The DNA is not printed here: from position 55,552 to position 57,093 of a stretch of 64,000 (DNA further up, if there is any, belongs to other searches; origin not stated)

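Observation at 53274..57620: Signalling cluster built around an unusual MEDS-Crp/FNR fusion regulator, with an HATPase (RsbW-like) partner, DUF2294 and a PAS-GAF-HD-GYP protein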

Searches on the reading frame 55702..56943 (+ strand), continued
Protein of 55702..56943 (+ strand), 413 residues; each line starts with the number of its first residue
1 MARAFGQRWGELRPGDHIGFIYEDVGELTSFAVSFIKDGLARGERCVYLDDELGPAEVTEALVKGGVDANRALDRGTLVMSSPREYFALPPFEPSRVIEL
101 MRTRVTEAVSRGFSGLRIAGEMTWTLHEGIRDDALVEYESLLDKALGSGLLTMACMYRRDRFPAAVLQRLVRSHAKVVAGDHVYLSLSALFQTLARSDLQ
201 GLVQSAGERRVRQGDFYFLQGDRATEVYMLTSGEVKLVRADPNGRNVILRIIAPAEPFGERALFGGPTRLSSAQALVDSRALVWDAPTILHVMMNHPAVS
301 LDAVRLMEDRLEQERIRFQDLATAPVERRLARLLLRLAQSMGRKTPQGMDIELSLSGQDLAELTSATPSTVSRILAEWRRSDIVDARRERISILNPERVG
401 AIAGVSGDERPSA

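Call 10: find_encoding_contigs(protein=P0059, flank=6000, max_places=2)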
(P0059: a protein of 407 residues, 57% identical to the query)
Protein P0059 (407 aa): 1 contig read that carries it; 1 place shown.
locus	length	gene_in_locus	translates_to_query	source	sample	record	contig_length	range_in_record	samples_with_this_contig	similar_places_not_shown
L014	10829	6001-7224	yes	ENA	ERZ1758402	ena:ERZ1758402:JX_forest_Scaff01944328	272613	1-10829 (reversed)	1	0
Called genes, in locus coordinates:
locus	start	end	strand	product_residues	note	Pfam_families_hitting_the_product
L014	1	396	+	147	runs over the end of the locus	-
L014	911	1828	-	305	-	PF00296:Bac_luciferase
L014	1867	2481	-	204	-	PF11361:DUF3159 (weak)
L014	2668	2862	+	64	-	-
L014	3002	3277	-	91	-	PF13490:zf-HC2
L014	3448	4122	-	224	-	PF07638:Sigma70_ECF (faint), PF04542:Sigma70_r2, PF08281:Sigma70_r4_2, PF04545:Sigma70_r4 (weak)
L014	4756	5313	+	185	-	PF04224:DUF417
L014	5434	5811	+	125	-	PF00072:Response_reg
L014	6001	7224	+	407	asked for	PF14417:MEDS, PF00027:cNMP_binding, PF13545:HTH_Crp_2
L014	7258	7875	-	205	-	PF00072:Response_reg, PF08281:Sigma70_r4_2 (weak), PF00196:GerE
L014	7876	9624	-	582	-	PF00989:PAS (faint), PF08447:PAS_3, PF08448:PAS_4 (weak), PF00512:HisKA, PF02518:HATPase_c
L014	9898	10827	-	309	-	?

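Call 11: find_related_loci(query=A1, collection=metagenome_contigs, flank=5000)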
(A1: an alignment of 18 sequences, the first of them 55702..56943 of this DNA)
Query A1 (413 aa) in metagenome_contigs; peptide patterns used: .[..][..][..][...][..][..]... (x = any residue, [..] = any of these).
600 stretches matched a pattern (row limit reached: there are more); 27 encode a relative of the query (tblastn E <= 1e-3); 27 distinct loci.
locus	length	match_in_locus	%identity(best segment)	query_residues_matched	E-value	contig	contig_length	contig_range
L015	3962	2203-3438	81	1-412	0e+0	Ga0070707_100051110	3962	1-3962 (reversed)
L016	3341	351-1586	81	1-412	0e+0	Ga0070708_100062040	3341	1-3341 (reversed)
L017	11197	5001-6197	65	7-405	6e-150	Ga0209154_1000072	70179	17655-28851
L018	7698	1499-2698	61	11-408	5e-149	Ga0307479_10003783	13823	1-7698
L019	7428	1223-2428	61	11-411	8e-146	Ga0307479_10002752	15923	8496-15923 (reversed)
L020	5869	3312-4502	60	17-412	2e-132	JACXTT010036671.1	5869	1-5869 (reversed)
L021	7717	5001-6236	53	1-412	2e-127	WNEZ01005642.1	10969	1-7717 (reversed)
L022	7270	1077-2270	53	8-406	5e-127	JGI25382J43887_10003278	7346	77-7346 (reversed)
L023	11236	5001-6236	52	1-412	6e-127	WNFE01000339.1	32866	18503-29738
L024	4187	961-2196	52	1-412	6e-129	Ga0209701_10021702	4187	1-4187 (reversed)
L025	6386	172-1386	51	1-406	1e-124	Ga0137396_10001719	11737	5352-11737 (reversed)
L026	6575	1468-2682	51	1-406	5e-124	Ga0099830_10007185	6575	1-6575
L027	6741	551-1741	51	7-403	1e-117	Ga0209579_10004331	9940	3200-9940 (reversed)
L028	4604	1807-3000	50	7-403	1e-111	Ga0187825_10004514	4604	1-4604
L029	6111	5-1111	51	35-403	1e-109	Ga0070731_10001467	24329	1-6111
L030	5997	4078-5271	50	7-403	8e-110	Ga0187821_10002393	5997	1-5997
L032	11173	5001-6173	49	11-404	2e-109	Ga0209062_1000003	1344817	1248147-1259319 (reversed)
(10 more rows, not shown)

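Call 17: find_encoding_contigs(protein=P0075, flank=5000, max_places=1)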
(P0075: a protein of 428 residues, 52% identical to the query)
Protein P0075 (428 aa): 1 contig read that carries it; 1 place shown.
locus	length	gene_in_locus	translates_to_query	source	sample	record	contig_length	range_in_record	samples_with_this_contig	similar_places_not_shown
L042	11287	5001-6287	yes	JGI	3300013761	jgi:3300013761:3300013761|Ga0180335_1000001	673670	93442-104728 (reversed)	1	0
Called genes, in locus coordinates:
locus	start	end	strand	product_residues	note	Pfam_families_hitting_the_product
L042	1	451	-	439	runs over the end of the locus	PF01381:HTH_3, PF13560:HTH_31 (weak), PF07719:TPR_2 (faint), PF17874:TPR_MalT (weak), PF13424:TPR_12, PF17874:TPR_MalT, PF13374:TPR_10 (weak), PF13424:TPR_12, +5 more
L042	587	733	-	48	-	-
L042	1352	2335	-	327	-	PF00248:Aldo_ket_red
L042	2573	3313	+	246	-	-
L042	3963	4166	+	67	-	-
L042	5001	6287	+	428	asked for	PF14417:MEDS, PF00027:cNMP_binding, PF13545:HTH_Crp_2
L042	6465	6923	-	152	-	PF01668:SmpB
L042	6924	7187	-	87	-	-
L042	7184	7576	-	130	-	PF03061:4HBT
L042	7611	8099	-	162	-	PF00994:MoCF_biosynth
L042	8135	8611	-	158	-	PF01967:MoaC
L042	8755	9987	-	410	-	PF03453:MoeA_N, PF00994:MoCF_biosynth, PF03454:MoeA_C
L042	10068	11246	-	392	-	PF00155:Aminotran_1_2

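Call 18: find_encoding_contigs(protein=P0089, flank=5000, max_places=1)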
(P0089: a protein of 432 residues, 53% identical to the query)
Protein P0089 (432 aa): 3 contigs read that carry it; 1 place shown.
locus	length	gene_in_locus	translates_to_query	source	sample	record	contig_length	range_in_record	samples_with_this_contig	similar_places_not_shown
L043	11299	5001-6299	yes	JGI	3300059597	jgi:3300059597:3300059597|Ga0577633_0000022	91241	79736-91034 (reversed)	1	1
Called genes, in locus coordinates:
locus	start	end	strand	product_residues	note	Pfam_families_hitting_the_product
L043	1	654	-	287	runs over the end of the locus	?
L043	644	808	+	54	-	-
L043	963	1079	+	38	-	-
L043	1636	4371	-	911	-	PF02743:dCache_1, PF00672:HAMP, PF01590:GAF, PF13185:GAF_2, PF01590:GAF, PF13185:GAF_2, PF13487:HD_5, PF01966:HD, +1 more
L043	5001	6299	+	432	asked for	PF14417:MEDS, PF00027:cNMP_binding, PF13545:HTH_Crp_2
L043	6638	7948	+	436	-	PF14417:MEDS, PF00027:cNMP_binding, PF13545:HTH_Crp_2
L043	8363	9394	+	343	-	PF03576:Peptidase_S58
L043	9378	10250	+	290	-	PF01551:Peptidase_M23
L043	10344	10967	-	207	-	PF11303:DUF3105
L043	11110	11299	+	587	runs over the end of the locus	PF27530:HMA_AllF_N, PF02629:CoA_binding (faint), PF00549:Ligase_CoA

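Call 19: find_encoding_contigs(protein=P0109, flank=5000, max_places=1)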
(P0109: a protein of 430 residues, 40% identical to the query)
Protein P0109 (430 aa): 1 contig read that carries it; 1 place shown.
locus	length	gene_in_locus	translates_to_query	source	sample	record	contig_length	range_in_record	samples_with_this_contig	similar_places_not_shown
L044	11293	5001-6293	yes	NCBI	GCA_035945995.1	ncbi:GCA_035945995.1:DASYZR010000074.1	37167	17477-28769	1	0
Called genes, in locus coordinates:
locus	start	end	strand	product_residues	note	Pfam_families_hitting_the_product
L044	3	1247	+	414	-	PF04234:CopC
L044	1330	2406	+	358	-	PF07885:Ion_trans_2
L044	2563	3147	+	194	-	PF02545:Maf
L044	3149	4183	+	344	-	PF02826:2-Hacid_dh_C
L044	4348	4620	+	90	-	PF00216:Bac_DNA_binding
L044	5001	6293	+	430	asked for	PF14417:MEDS, PF00027:cNMP_binding, PF13545:HTH_Crp_2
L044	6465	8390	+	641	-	PF01558:POR, PF17147:PFOR_II (faint), PF01855:POR_N, PF02780:Transketolase_C (weak)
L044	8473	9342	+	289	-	PF02775:TPP_enzyme_C, PF12367:PFO_beta_C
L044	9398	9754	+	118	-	-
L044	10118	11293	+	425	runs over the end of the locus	PF13487:HD_5 (faint), PF01966:HD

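Call 20: find_encoding_contigs(protein=P0013, flank=5000, max_places=1)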
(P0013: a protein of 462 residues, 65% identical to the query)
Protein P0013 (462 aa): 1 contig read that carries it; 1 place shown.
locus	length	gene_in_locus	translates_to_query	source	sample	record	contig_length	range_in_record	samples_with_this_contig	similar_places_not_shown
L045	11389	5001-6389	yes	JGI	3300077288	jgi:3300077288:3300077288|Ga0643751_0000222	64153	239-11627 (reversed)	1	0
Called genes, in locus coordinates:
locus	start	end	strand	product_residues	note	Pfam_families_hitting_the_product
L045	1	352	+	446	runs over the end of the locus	PF03721:UDPG_MGDP_dh_N, PF00984:UDPG_MGDP_dh, PF03720:UDPG_MGDP_dh_C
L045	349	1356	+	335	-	PF01073:3Beta_HSD, PF01370:Epimerase, PF04321:RmlD_sub_bind, PF16363:GDP_Man_Dehyd, PF07993:NAD_binding_4 (faint)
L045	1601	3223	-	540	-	PF02638:GHL10, PF13620:CarboxypepD_reg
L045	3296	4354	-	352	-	PF12697:Abhydrolase_6 (weak)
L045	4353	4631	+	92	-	-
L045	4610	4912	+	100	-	PF04191:PEMT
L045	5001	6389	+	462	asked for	PF14417:MEDS, PF00027:cNMP_binding, PF13545:HTH_Crp_2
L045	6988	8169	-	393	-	PF00589:Phage_integrase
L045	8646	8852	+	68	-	PF12728:HTH_17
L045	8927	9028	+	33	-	-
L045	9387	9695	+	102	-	-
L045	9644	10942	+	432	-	PF09250:Prim-Pol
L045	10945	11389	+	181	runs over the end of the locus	PF02945:Endonuclease_7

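Call 36: search_solved_structures(query=A2, max_evalue=0.01, show_alignments=1)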
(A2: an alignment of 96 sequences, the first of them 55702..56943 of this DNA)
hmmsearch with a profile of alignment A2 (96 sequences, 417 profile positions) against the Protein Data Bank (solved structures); distinct sequences matched with E-value up to 0.01: 127 (the best 60 are shown).
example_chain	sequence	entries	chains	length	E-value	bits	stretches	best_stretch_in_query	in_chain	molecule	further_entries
4cyd_A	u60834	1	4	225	4.7e-37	130.6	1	185-401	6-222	PROBABLE TRANSCRIPTION REGULATOR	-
4byy_A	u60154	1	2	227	4.7e-37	130.6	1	185-401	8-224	TRANSCRIPTIONAL REGULATOR, CRP/FNR FAMILY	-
3mzh_A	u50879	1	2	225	5.4e-37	130.4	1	188-402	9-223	PROBABLE TRANSCRIPTIONAL REGULATORY PROTEIN (PROBABLY CRP/FNR-FAMILY)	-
3d0s_A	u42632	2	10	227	5.4e-37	130.4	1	188-401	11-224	TRANSCRIPTIONAL REGULATORY PROTEIN | PROBABLE TRANSCRIPTIONAL REGULATORY PROTEIN (PROBABLY CRP/ FNR-FAMILY)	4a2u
3h3u_A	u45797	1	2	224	5.5e-37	130.4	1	188-402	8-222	PROBABLE TRANSCRIPTIONAL REGULATORY PROTEIN (PROBABLY CRP/FNR-FAMILY)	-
3r6s_A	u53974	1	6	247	5.8e-37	130.3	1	185-401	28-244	transcription regulator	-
3i54_A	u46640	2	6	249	7.6e-37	129.9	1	188-401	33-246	Transcriptional regulator, Crp/Fnr family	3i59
7ets_A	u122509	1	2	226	3.4e-33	117.9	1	185-397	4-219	Crp/Fnr family transcriptional regulator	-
2xgx_A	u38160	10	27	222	3.6e-27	98.1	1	210-399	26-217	GLOBAL NITROGEN REGULATOR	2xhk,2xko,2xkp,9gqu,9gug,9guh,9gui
8h3v_X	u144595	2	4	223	8.8e-27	96.8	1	212-396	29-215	NtcA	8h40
3la2_A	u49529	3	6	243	1.1e-26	96.5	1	212-396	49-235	Global nitrogen regulator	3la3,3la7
3dkw_A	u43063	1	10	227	3.3e-26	94.9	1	185-400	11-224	DNR protein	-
7pza_A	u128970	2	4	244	3.8e-25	91.4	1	189-411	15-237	Putative cAMP-binding protein-catabolite gene activator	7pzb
4ev0_A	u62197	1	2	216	8.6e-25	90.2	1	188-403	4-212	Transcription regulator, Crp family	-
2gau_A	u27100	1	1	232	5.6e-23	84.3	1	202-404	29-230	transcriptional regulator, Crp/Fnr family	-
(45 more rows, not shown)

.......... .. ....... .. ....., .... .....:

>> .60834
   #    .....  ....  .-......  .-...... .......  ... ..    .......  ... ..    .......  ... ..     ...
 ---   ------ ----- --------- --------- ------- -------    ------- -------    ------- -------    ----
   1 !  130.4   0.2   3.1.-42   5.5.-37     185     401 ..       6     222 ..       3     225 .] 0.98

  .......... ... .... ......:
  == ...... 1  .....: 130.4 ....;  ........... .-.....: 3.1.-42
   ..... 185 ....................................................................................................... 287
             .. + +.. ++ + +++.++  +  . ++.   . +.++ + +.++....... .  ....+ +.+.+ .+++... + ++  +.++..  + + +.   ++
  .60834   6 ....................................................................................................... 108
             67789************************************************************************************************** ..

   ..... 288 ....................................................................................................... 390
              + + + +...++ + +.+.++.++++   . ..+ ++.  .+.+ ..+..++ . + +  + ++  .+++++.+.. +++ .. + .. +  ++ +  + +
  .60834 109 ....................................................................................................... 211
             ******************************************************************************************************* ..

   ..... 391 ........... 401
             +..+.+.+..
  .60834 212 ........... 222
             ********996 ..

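Call 45: predict_structure(alignment_id=A2)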
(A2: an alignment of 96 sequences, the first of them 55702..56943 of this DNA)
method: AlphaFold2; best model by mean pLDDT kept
length: 413 residues; sequences in the alignment: 96
mean_pLDDT: 90.2   pTM: 0.87
mean pLDDT of the five models: 90.2, 89.6, 89.0, 88.4, 88.0
residues with pLDDT >= 90: 304; 70-90: 87; 50-70: 7; < 50: 15
segments of 3 or more residues with pLDDT < 50: 1-8, 407-413
pLDDT, mean of each block of 10 residues (from residue 1): 44 87 94 95 95 92 96 96 81 85 93 96 91 89 78 95 94 89 95 94 97 97 96 96 92 94 86 96 96 94 91 88 94 94 86 92 96 98 92 95 67 30
secondary structure, 60 per line:
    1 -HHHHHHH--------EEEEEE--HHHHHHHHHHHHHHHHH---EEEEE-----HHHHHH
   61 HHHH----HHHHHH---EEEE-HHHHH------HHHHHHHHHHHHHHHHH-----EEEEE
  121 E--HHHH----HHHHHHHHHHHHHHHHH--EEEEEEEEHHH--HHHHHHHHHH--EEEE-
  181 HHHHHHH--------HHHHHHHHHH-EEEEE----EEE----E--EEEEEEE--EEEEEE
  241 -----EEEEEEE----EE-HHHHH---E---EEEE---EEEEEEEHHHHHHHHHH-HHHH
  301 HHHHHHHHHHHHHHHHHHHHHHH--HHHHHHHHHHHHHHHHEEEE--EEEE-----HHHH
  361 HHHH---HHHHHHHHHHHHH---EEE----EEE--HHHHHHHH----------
elements in order: H2-8 E17-22 H25-41 E45-49 H55-64 H69-74 E78-81 H83-87 H94-110 E116-121 H124-127 H132-148 E151-158 H164-173 E176-179 H181-187 H196-205 E207-211 E216-218 E226-232 E235-240 E246-252 H260-264 E272-275 E279-285 H286-295 H297-323 H326-341 E342-345 E348-351 H357-364 H368-380 E384-386 E391-393 H396-403

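Call 57: search_protein_families(library=pfam, alignment_id=A3, max_evalue=0.00001)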
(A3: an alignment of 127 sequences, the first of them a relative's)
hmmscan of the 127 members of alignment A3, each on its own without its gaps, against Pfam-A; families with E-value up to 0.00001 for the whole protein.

A. member 1, L002:1493-3736:- (747 aa): 1 family
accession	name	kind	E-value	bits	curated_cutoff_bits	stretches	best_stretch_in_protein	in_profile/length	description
PF13231.12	PMT_2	-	7e-36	124.3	26.1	1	304-467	1-160/160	Dolichyl-phosphate-mannose-protein mannosyltransferase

B. families by the number of members that match (of 127 scanned): 116 families (the first 25 are shown)
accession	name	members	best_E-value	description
PF00072.30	Response_reg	9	4.2e-27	Response regulator receiver domain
PF00994.29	MoCF_biosynth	8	8.9e-34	Probable molybdopterin binding domain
PF13487.12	HD_5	6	1.5e-44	HD domain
PF02518.31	HATPase_c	6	2.3e-32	Histidine kinase-, DNA gyrase B-, and HSP90-like ATPase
PF13185.12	GAF_2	6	4.2e-32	GAF domain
PF01590.32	GAF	6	1.1e-29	GAF domain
PF01966.28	HD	6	1.2e-26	HD domain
PF00989.32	PAS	6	2.2e-23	PAS fold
PF08447.18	PAS_3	6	1.3e-14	PAS fold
PF13426.13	PAS_9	5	6.7e-23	PAS domain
PF00512.31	HisKA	5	1.7e-21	His Kinase A (phospho-acceptor) domain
PF08448.16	PAS_4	5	5.2e-16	PAS fold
PF13492.12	GAF_3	5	1.2e-13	GAF domain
PF03061.28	4HBT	5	7.5e-10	Thioesterase superfamily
PF01668.23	SmpB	4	4.7e-61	SmpB protein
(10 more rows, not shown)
